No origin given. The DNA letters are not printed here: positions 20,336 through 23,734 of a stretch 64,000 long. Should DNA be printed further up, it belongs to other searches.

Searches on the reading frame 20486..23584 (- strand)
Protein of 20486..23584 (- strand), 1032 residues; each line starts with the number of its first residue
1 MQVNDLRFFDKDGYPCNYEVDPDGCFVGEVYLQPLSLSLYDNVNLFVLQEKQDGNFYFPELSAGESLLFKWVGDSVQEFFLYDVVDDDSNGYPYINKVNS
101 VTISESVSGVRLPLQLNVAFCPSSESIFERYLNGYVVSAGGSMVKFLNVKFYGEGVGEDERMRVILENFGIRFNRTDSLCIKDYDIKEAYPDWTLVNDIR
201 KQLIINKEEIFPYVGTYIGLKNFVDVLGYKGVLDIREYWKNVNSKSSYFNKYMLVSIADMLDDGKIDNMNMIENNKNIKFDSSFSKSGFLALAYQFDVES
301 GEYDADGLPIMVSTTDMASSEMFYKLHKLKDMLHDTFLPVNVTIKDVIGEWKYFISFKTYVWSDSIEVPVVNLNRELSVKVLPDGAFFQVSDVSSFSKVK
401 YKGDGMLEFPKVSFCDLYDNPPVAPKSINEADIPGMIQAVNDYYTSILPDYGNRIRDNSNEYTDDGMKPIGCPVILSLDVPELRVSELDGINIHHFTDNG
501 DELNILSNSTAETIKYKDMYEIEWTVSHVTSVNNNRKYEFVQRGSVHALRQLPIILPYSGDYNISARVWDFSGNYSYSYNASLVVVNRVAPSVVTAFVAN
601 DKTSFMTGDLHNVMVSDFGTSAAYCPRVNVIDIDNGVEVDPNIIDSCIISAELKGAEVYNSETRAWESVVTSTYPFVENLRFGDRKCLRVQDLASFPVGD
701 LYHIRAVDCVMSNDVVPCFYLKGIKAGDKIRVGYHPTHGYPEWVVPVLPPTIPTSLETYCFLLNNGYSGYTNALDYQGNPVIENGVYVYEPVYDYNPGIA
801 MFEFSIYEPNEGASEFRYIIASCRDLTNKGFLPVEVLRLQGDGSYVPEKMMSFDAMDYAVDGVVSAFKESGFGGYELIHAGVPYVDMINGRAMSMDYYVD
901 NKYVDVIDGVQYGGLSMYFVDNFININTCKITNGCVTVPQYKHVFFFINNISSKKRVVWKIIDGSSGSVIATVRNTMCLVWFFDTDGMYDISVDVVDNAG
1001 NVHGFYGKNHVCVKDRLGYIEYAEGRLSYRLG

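Call 35: search_protein_families(library=phrogs, proteins=[window:20486-23584:-], max_evalue=0.0001)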
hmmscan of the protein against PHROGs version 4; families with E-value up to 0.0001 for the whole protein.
window:20486-23584:- (1032 aa): 1 family
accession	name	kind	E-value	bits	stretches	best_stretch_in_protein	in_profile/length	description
phrog_28177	-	unknown function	2.6e-27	96.4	1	123-375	107-340/1016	-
